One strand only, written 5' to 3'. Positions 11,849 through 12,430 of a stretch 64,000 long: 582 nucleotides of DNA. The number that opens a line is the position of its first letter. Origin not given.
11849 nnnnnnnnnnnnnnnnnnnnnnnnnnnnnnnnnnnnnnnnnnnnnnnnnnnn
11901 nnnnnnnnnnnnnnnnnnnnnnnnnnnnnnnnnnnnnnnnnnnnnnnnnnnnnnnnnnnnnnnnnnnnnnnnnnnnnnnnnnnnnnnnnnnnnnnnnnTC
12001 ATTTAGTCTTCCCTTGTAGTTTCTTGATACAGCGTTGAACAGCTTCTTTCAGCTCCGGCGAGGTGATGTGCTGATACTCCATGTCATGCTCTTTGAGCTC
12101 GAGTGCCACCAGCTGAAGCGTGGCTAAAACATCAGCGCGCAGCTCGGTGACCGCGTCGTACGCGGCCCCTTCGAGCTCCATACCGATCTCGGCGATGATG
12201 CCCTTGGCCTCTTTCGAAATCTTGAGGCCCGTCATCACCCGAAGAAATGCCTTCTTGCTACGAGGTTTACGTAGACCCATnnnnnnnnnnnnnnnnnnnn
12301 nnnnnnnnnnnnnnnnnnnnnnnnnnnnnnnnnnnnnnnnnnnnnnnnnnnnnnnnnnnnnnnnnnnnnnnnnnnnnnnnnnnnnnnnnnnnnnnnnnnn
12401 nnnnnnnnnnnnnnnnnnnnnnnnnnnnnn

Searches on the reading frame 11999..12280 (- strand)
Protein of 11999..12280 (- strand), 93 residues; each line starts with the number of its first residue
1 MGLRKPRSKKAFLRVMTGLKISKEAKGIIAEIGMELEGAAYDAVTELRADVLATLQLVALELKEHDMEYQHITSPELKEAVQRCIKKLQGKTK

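Call 3: search_protein_families(library=pfam, proteins=[window:11999-12280:-], max_evalue=1)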
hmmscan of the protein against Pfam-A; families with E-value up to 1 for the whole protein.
window:11999-12280:- (93 aa): 3 families
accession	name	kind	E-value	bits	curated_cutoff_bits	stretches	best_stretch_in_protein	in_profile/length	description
PF04079.22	SMC_ScpB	-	0.0018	18.3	27.4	1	34-87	25-75/160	Segregation and condensation complex subunit ScpB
PF24873.1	DUF2110_C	-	0.029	14.5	23.2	1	22-41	45-64/67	DUF2110 C-terminal domain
PF17195.9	DUF5132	-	0.035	14.6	25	1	15-50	10-45/47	Protein of unknown function (DUF5132)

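Call 4: search_protein_families(library=phrogs, proteins=[window:11999-12280:-], max_evalue=1)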
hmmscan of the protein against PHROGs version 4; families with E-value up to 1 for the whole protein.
window:11999-12280:- (93 aa): 0 families

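Call 6: find_homologous_proteins(query=window:11999-12280:-, max_evalue=0.01)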
Query window:11999-12280:- (93 aa): 17 proteins with E <= 0.01 among 18 candidates.
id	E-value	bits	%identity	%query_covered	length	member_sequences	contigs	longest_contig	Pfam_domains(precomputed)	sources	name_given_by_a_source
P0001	5.5e-51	188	100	100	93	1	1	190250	-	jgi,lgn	jgi:hypothetical protein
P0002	6.8e-39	149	81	100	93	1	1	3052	-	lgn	-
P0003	2.8e-38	147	84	92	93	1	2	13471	-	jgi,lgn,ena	-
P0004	1.7e-35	138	80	92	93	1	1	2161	-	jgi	jgi:hypothetical protein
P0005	1.6e-34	135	73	100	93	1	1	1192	-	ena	-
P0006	9.9e-34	133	74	96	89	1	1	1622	-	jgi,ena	-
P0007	2.7e-33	131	72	100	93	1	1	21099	-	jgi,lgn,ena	-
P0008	2.9e-33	131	73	100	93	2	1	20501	-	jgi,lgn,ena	-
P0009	8.1e-31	123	71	98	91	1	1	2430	-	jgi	jgi:hypothetical protein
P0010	8.4e-31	123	70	96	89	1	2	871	-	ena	-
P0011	7.2e-30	120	66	100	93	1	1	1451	-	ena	-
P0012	8.0e-30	120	70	98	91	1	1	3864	-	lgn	-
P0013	9.6e-30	120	72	96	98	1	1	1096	-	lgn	-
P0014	5.2e-29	118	66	100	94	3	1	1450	-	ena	-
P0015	1.2e-26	110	62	100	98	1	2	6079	-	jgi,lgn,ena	-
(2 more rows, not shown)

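Call 7: search_solved_structures(query=window:11999-12280:-, max_evalue=10, show_alignments=3)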
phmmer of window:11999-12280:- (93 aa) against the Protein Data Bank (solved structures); distinct sequences matched with E-value up to 10: 2.
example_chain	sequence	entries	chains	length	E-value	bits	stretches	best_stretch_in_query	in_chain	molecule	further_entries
2vce_A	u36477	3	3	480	1.3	12.8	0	11-70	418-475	HYDROQUINONE GLUCOSYLTRANSFERASE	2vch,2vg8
6yuf_A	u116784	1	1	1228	2.9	11.7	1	19-89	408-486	Structural maintenance of chromosomes protein 1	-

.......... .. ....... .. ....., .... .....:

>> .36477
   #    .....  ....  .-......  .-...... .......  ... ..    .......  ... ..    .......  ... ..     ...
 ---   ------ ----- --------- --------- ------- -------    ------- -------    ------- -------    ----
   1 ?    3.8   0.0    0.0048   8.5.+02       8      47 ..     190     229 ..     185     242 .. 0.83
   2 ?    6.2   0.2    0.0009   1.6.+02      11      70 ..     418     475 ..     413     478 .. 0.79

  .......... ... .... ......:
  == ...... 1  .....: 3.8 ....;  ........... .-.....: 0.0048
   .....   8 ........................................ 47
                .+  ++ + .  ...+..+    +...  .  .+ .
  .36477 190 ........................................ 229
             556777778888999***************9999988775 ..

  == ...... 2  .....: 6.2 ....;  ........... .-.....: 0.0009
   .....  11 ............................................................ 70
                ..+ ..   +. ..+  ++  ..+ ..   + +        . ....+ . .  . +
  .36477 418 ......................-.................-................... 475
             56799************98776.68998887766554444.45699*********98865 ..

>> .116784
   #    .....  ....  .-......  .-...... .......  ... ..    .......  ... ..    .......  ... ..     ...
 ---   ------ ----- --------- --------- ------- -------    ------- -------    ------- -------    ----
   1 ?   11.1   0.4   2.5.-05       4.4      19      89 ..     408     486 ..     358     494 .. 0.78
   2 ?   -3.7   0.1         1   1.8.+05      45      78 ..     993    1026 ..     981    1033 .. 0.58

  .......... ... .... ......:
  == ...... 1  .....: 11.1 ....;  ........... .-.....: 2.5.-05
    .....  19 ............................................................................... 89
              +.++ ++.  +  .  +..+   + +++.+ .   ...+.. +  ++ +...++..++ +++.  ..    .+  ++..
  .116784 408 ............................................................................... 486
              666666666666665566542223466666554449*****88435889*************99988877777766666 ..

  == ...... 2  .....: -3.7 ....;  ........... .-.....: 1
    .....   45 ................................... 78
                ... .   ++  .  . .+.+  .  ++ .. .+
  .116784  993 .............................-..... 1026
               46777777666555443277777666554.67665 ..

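Call 11: search_solved_structures(query=A1, max_evalue=10, show_alignments=3)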
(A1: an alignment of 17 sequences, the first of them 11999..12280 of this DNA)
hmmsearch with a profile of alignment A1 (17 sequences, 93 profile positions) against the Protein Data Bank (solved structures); distinct sequences matched with E-value up to 10: 17.
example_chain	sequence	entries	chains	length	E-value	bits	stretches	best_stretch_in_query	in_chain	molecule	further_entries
5vcb_f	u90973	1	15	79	0.063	16.8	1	21-91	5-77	Acyl carrier protein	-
9ka7_C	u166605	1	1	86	0.069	16.7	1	19-91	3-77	Acyl carrier protein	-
8i8e_f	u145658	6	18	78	0.069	16.7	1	21-91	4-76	Acyl carrier protein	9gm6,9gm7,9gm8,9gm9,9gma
1l0i_A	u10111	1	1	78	0.085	16.4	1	21-91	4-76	Acyl carrier protein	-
6n3p_G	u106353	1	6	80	0.09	16.3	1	21-91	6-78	Acyl carrier protein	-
1l0h_A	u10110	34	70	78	0.095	16.2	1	21-91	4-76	ACYL CARRIER PROTEIN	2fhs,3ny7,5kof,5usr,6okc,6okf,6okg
4ihf_G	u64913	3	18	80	0.095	16.2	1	21-91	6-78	Acyl carrier protein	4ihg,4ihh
3ejb_A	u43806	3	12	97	0.096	16.2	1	21-91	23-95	Acyl carrier protein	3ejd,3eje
9ka6_C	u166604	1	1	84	0.097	16.2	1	21-91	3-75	Acyl carrier protein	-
1acp_A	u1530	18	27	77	0.1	16.1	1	21-91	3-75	ACYL-CARRIER PROTEIN | Acyl carrier protein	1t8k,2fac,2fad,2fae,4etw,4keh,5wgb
9mlw_C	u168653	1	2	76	0.11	16.1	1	21-91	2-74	Acyl carrier protein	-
8tvt_C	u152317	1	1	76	0.11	16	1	21-90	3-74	Acyl carrier protein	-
6u0j_B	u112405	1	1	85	0.12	15.9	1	21-91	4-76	Acyl carrier protein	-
2k92_A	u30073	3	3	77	0.14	15.7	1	22-91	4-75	Acyl carrier protein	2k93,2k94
6nzu_C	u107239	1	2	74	0.38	14.3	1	21-73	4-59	Acyl carrier protein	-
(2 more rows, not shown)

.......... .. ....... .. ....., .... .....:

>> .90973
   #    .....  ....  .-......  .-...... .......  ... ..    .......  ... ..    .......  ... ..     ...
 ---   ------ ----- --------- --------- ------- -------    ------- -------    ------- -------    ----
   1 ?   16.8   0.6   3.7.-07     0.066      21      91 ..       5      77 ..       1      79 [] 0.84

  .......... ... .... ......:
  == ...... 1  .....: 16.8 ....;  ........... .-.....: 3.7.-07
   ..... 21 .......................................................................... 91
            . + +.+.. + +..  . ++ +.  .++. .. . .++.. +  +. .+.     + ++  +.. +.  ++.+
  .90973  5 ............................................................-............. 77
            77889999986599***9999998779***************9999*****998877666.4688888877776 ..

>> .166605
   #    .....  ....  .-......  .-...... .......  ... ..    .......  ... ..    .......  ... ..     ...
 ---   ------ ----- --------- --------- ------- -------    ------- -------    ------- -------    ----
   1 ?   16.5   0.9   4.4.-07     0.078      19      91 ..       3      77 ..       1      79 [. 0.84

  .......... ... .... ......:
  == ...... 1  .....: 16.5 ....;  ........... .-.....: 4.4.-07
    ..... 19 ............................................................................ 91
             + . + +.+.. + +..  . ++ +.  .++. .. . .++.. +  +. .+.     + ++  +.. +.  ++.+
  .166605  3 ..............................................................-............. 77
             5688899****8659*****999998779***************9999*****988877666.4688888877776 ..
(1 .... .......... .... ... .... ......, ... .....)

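Call 15: predict_structure(alignment_id=A1)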
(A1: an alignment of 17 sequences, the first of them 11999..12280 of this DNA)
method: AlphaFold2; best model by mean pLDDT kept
length: 93 residues; sequences in the alignment: 17
mean_pLDDT: 89.8   pTM: 0.68
mean pLDDT of the five models: 89.8, 89.1, 88.6, 87.7, 87.4
residues with pLDDT >= 90: 67; 70-90: 21; 50-70: 4; < 50: 1
segments of 3 or more residues with pLDDT < 50: none
pLDDT, mean of each block of 10 residues (from residue 1): 85 94 96 96 94 95 85 84 90 53
secondary structure, 60 per line:
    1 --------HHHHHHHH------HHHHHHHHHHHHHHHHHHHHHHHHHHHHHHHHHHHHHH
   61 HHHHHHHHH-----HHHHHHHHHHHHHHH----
elements in order: H9-16 H23-69 H75-89

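Call 17: fold_search(model_id=the predicted structure, library=pdb)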
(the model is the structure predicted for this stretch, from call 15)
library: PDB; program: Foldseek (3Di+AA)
matches with E <= 10: 11; with E <= 0.001: 0
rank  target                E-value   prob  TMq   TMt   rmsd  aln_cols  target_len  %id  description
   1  5v8z_C                4.9e+00  0.14  0.35  0.33  13.5        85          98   18  Crystal structure of ERp29 D-domain in complex with the P-domain of calmegin (released 2017-06-21)
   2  2oew                  5.2e+00  0.20  0.43  0.12  19.9        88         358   17  Structure of ALIX/AIP1 Bro1 Domain (released 2007-03-27)
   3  5e4v                  6.2e+00  0.12  0.34  0.10   9.1        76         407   20  Crystal structure of measles N0-P complex (released 2016-01-27)
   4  5v8z_A                6.6e+00  0.15  0.39  0.37  12.9        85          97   18  Crystal structure of ERp29 D-domain in complex with the P-domain of calmegin (released 2017-06-21)
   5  8vta_A                7.4e+00  0.09  0.40  0.10  10.6        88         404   20  SthK R120A in the presence of PIP2 and cAMP (released 2024-09-25)
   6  8vtb_A                7.4e+00  0.08  0.36  0.10  11.8        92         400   20  SthK R120A R124A in the presence of PIP2 and cAMP (released 2024-09-25)
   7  7dgj_A                7.4e+00  0.06  0.30  0.20   8.9       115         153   10  The dimeric structure of K78H/G80A/H82A myoglobin (released 2021-02-17)
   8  4cti_B                8.9e+00  0.06  0.35  0.17  10.4        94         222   15  Escherichia coli EnvZ histidine kinase catalytic part fused to Archaeoglobus fulgidus Af1503 HAMP domain (released 2014-04-09)
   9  9cpb_3V               8.9e+00  0.02  0.25  0.13  35.5       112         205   20  Atomic model of bovine Fallopian tube cilia doublet microtubule (48-nm periodicity) (released 2024-10-30)
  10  6nz1_F                9.4e+00  0.14  0.48  0.47   5.9        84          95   14  Crystal structure of computationally designed protein XXA_GVDQ (released 2020-04-22)
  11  4cti_D                9.4e+00  0.06  0.35  0.16  10.4        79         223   15  Escherichia coli EnvZ histidine kinase catalytic part fused to Archaeoglobus fulgidus Af1503 HAMP domain (released 2014-04-09)

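Call 18: search_protein_representatives(alignment_id=A1)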
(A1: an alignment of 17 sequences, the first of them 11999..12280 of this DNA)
Query: 17 sequences, 93 profile positions. Proteins with E-value up to 0.001 (for the whole library): 15; up to 1e-10: 8; up to 1e-30: 1. The best 15 are listed.
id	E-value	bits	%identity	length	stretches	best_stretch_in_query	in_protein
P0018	8.6e-34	131.8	-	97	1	1-93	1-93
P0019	1.9e-27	111.5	-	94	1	1-93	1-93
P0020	3.1e-19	85.2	-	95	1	1-93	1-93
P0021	7.2e-19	84.0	-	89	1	1-89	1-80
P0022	1.9e-16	76.2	-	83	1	1-91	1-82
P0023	1.6e-14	70.0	-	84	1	1-93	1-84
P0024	6.0e-14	68.2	-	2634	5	1-71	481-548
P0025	9.8e-13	64.3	-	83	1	1-91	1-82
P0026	6.7e-10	55.2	-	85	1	5-90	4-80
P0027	9.6e-09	51.5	-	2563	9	60-81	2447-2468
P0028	2.4e-07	47.0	-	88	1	3-81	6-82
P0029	2.3e-06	43.9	-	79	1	48-93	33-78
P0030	2.8e-05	40.4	-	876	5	20-77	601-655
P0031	2.4e-04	37.4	-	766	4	7-52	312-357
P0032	2.8e-04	37.2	-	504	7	59-83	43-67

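Call 21: find_encoding_contigs(protein=P0007, flank=10000, max_places=3)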
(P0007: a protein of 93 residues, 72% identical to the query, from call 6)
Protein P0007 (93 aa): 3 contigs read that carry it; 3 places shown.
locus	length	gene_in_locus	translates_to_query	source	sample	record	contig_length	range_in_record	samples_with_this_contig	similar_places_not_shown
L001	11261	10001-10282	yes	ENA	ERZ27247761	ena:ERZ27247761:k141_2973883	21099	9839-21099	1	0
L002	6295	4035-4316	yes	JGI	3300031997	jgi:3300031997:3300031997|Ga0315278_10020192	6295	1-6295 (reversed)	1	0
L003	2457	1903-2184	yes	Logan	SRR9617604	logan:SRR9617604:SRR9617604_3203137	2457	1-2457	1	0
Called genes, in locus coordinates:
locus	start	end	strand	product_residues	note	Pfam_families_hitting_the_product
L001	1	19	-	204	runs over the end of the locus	-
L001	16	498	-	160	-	-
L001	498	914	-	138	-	-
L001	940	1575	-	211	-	-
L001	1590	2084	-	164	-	PF25109:HAD_PNKP (weak)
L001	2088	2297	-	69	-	-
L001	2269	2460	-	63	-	-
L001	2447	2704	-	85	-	-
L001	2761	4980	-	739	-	PF00176:SNF2-rel_dom (faint), PF04851:ResIII (faint), PF00271:Helicase_C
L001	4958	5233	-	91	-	-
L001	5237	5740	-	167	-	PF00072:Response_reg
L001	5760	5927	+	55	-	-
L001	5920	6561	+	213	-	PF18406:DUF1281_C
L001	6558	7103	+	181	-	PF00383:dCMP_cyt_deam_1, PF14437:MafB19-deam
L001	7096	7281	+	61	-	-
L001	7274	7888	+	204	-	-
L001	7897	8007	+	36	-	-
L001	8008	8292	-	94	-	-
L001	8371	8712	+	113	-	-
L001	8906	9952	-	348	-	-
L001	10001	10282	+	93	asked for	-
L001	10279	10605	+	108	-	-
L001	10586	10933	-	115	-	-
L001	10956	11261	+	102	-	?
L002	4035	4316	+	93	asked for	-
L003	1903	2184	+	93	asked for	-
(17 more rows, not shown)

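Call 23: search_protein_families(library=pfam, alignment_id=A2, max_evalue=1)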
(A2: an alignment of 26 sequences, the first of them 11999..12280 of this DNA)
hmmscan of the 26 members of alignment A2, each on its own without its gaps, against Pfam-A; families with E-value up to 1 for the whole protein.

A. member 1, window:11999-12280:- (93 aa): 3 families
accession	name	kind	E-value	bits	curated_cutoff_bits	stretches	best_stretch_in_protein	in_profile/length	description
PF04079.22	SMC_ScpB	-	0.0018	18.3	27.4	1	34-87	25-75/160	Segregation and condensation complex subunit ScpB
PF24873.1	DUF2110_C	-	0.029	14.5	23.2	1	22-41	45-64/67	DUF2110 C-terminal domain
PF17195.9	DUF5132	-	0.035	14.6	25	1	15-50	10-45/47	Protein of unknown function (DUF5132)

B. families by the number of members that match (of 26 scanned): 30 families (the first 25 are shown)
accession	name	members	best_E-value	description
PF12631.12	MnmE_helical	4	0.013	MnmE helical domain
PF25289.1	DUF7877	4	0.03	Domain of unknown function (DUF7877)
PF11203.13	EccE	4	0.044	Putative type VII ESX secretion system translocon, EccE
PF04079.22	SMC_ScpB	3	0.0018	Segregation and condensation complex subunit ScpB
PF16632.10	Caskin-tail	3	0.03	C-terminal region of Caskin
PF19538.4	DUF6062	2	0.051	Family of unknown function (DUF6062)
PF19522.4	DUF6052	2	0.23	Family of unknown function (DUF6052)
PF14222.11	MOR2-PAG1_N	1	0.0025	Cell morphogenesis N-terminal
PF23731.1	ARM_ECM29_C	1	0.018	ECM29, C-terminal ARM-like repeats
PF02783.20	MCR_beta_N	1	0.018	Methyl-coenzyme M reductase beta subunit, N-terminal domain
PF24873.1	DUF2110_C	1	0.029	DUF2110 C-terminal domain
PF17195.9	DUF5132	1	0.035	Protein of unknown function (DUF5132)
PF03836.20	RasGAP_C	1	0.036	RasGAP C-terminus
PF14127.11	DUF4294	1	0.038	Domain of unknown function (DUF4294)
PF09424.15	YqeY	1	0.041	Yqey-like protein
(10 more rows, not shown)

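Call 30: find_encoding_contigs(protein=P0008, flank=10000, max_places=2)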
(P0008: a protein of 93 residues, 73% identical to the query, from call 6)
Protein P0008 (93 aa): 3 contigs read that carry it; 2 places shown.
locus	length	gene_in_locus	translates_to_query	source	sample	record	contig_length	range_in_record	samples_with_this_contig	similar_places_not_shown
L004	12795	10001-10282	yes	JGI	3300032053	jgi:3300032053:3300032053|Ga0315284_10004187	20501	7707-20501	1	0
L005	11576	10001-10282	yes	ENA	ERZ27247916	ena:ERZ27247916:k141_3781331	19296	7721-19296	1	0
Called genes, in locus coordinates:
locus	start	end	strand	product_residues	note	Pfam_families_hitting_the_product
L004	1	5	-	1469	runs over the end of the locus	-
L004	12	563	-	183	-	-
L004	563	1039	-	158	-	-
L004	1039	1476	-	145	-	-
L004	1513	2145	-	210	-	-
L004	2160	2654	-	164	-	PF25109:HAD_PNKP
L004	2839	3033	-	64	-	-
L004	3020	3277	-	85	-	-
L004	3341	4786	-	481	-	PF04851:ResIII (faint), PF00176:SNF2-rel_dom, PF00271:Helicase_C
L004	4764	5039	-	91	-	-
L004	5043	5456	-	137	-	PF00072:Response_reg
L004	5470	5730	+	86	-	-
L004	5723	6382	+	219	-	PF18406:DUF1281_C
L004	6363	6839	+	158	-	PF15891:Nuc_deoxyri_tr2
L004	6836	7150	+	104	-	-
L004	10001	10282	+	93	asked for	-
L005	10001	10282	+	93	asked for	-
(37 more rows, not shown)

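Call 31: find_encoding_contigs(protein=P0003, flank=10000, max_places=2)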
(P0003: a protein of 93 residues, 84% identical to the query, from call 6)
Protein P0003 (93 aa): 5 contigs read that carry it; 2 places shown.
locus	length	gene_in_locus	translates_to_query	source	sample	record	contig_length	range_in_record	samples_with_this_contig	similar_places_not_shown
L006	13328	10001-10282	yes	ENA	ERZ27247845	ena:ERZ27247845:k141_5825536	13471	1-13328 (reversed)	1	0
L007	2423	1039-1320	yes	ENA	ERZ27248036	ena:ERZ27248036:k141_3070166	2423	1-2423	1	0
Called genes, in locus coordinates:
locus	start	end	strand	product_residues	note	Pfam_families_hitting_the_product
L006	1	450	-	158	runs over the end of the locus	-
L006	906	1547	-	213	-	-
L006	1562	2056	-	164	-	PF25109:HAD_PNKP (weak)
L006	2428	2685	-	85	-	-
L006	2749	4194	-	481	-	PF04851:ResIII (faint), PF00176:SNF2-rel_dom, PF00271:Helicase_C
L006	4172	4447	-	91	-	-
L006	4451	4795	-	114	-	PF00072:Response_reg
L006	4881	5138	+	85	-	-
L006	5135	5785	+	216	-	PF18406:DUF1281_C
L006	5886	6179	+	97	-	-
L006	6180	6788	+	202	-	-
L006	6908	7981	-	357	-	-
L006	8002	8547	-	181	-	PF13091:PLDc_2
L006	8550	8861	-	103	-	-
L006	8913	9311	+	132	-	-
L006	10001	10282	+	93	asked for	-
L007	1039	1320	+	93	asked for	-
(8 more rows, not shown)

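Call 32: find_encoding_contigs(protein=P0015, flank=10000, max_places=2)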
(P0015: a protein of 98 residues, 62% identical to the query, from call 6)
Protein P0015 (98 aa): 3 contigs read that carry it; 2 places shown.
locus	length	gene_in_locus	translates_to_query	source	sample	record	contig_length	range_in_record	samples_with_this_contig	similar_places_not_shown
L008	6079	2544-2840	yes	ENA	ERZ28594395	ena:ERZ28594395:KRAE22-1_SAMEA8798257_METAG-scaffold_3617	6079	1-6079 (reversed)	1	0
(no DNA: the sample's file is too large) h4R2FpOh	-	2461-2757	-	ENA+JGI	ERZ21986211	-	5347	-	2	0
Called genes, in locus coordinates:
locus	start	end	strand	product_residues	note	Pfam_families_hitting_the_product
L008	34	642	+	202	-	-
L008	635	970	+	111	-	-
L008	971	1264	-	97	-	-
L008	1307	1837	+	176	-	-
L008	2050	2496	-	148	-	-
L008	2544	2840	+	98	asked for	-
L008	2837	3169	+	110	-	-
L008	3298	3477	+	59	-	-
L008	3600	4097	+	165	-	PF13392:HNH_3 (weak)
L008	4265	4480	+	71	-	-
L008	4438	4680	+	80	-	-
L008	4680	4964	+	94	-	-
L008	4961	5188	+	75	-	-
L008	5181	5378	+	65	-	-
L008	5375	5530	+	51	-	-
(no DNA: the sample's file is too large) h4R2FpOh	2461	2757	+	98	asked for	-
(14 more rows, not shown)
